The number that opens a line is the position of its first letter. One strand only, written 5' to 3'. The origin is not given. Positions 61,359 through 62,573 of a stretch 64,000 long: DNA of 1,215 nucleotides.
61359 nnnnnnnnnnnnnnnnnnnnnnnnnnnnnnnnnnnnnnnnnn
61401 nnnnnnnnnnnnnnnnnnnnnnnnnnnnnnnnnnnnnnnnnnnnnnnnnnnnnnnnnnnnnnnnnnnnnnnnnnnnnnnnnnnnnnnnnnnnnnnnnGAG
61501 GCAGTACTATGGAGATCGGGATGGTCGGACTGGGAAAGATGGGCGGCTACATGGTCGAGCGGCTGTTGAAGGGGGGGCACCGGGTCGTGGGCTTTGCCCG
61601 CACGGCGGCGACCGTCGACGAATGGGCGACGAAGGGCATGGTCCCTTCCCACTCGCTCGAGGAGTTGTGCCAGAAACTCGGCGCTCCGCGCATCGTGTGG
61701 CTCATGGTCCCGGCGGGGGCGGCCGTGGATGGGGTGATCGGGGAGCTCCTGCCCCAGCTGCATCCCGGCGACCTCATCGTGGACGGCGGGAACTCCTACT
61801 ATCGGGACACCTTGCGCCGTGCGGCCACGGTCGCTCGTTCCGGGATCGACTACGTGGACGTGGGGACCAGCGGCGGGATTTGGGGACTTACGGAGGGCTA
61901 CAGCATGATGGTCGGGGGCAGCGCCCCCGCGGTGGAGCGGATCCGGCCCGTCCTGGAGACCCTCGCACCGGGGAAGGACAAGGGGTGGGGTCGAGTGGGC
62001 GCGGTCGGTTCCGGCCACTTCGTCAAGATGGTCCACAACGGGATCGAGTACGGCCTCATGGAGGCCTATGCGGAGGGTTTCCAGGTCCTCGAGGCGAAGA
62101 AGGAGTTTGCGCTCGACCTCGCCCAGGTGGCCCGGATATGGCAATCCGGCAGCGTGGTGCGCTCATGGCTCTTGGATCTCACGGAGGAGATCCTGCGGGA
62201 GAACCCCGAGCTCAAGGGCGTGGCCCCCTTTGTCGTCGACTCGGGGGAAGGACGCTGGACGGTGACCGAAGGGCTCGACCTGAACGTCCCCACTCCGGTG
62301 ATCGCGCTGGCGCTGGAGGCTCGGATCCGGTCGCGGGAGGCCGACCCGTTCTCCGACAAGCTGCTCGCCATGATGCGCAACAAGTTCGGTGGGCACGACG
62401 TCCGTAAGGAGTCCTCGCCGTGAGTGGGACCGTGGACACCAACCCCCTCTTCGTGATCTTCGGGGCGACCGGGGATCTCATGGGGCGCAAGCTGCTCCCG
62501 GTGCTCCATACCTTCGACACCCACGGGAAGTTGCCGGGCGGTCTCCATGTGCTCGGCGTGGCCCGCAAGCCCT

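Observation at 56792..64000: Complete bacterial-type oxidative pentose-phosphate gene cluster in an archaeal context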

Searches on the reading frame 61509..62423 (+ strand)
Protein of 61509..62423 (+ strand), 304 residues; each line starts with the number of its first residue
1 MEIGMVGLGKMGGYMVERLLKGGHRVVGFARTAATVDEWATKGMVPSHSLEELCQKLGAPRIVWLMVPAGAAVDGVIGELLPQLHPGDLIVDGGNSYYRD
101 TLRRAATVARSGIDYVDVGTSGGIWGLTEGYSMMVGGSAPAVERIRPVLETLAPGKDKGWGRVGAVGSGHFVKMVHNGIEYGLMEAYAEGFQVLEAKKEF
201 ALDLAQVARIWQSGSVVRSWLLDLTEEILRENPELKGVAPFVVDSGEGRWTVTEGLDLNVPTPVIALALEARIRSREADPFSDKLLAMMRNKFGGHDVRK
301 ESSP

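Call 4: search_protein_families(library=pfam, proteins=[window:61509-62423:+])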
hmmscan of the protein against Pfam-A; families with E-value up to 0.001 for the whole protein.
window:61509-62423:+ (304 aa): 4 families
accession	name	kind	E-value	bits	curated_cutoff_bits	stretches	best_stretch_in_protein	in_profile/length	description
PF03446.21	NAD_binding_2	-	9.9e-43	146.4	21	1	2-153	1-153/161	NAD binding domain of 6-phosphogluconate dehydrogenase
PF00393.24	6PGD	-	1.7e-23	83.9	27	1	169-278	1-116/290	6-phosphogluconate dehydrogenase, C-terminal domain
PF03807.23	F420_oxidored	-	1.1e-05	26.4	21.6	1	3-93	2-91/94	NADP oxidoreductase coenzyme F420-dependent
PF02558.23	ApbA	-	0.00068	19.7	22.2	0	3-44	1-41/150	Ketopantoate reductase PanE/ApbA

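Call 5: search_protein_families(library=ncbifam, proteins=[window:61509-62423:+])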
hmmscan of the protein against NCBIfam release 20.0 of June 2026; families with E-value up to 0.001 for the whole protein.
window:61509-62423:+ (304 aa): 12 families
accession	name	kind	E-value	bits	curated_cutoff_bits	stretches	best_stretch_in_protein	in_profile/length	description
NF007161.0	PRK09599.1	subfamily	2.7e-131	437.3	271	1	1-301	1-301/302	NADP-dependent phosphogluconate dehydrogenase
TIGR00872.1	gnd_rel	equivalog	3.6e-110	367.9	297.2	1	1-301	1-298/299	phosphogluconate dehydrogenase (NAD(+)-dependent, decarboxylating)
NF006765.0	PRK09287.1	equivalog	3.4e-69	234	413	1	2-278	5-294/476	NADP-dependent phosphogluconate dehydrogenase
TIGR00873.1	gnd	equivalog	7.9e-63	212.9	426.7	1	2-276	1-287/467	decarboxylating NADP(+)-dependent phosphogluconate dehydrogenase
TIGR01692.1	HIBADH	equivalog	5.5e-20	71.9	291.6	1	6-220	2-209/288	3-hydroxyisobutyrate dehydrogenase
TIGR01505.1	tartro_sem_red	equivalog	6.1e-19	68.3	340.75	1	3-195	2-191/291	2-hydroxy-3-oxopropionate reductase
NF008592.0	PRK11559.1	equivalog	1.2e-15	57.6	397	1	1-188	3-187/296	2-hydroxy-3-oxopropionate reductase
NF011633.0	PRK15059.1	equivalog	1.2e-14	54.2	451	1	1-190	1-186/292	2-hydroxy-3-oxopropionate reductase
NF043037.1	ThreonDh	equivalog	3e-13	49.8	350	1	2-180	4-180/297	L-threonate dehydrogenase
NF012005.0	PRK15461.1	equivalog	6.1e-13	48.6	348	1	2-205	3-202/298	sulfolactaldehyde 3-reductase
NF005650.0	PRK07417.1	equivalog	2.6e-06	27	290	1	1-94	2-92/281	prephenate/arogenate dehydrogenase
NF006409.0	PRK08655.1-3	equivalog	0.00012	21.7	310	0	1-92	1-89/290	prephenate dehydrogenase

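Call 50: search_solved_structures(query=window:61509-62423:+, show_alignments=1, max_evalue=1e-20)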
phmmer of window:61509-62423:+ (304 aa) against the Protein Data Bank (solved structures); distinct sequences matched with E-value up to 1e-20: 22.
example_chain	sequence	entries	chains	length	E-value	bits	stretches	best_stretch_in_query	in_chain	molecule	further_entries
6vpb_A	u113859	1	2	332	1.9e-85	290.3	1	1-300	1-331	6-phosphogluconate dehydrogenase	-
4e21_A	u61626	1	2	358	7.3e-83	281.8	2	1-195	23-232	6-phosphogluconate dehydrogenase (Decarboxylating)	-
8ihe_A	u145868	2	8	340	3.3e-80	273.1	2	1-195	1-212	Probable 6-phosphogluconate dehydrogenase,decarboxylating Gnd2 | 6-phosphogluconate dehydrogenase, NAD(+)-dependent, decarboxylating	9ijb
10gw_A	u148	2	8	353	1.5e-78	267.6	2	154-299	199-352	6-phosphogluconate dehydrogenase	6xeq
3fwn_A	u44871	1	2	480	2.2e-56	194.8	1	2-276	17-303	6-phosphogluconate dehydrogenase, decarboxylating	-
2zya_A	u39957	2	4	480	9.6e-56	192.7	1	2-275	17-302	6-phosphogluconate dehydrogenase, decarboxylating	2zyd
2iyo_A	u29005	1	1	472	1e-54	189.3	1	3-279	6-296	6-PHOSPHOGLUCONATE DEHYDROGENASE, DECARBOXYLATING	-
2iyp_A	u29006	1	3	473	1e-54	189.3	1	3-279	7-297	6-PHOSPHOGLUCONATE DEHYDROGENASE, DECARBOXYLATING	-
2iz0_A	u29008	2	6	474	1e-54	189.3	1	3-279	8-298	6-PHOSPHOGLUCONATE DEHYDROGENASE, DECARBOXYLATING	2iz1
7cb0_A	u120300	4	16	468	1.1e-54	189.2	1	2-275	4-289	6-phosphogluconate dehydrogenase, decarboxylating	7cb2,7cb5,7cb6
2zyg_A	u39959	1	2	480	2.8e-54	187.9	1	2-275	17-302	6-phosphogluconate dehydrogenase, decarboxylating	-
2w8z_A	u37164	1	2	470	1.3e-53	185.7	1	2-279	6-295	6-PHOSPHOGLUCONATE DEHYDROGENASE, DECARBOXYLATING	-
2w90_A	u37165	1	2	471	1.3e-53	185.7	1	2-279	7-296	6-PHOSPHOGLUCONATE DEHYDROGENASE, DECARBOXYLATING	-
8i4n_A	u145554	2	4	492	3.9e-53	184.1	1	2-275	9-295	6-phosphogluconate dehydrogenase, decarboxylating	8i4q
4gwg_A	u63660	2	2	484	3.3e-52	181.1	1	2-279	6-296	6-phosphogluconate dehydrogenase, decarboxylating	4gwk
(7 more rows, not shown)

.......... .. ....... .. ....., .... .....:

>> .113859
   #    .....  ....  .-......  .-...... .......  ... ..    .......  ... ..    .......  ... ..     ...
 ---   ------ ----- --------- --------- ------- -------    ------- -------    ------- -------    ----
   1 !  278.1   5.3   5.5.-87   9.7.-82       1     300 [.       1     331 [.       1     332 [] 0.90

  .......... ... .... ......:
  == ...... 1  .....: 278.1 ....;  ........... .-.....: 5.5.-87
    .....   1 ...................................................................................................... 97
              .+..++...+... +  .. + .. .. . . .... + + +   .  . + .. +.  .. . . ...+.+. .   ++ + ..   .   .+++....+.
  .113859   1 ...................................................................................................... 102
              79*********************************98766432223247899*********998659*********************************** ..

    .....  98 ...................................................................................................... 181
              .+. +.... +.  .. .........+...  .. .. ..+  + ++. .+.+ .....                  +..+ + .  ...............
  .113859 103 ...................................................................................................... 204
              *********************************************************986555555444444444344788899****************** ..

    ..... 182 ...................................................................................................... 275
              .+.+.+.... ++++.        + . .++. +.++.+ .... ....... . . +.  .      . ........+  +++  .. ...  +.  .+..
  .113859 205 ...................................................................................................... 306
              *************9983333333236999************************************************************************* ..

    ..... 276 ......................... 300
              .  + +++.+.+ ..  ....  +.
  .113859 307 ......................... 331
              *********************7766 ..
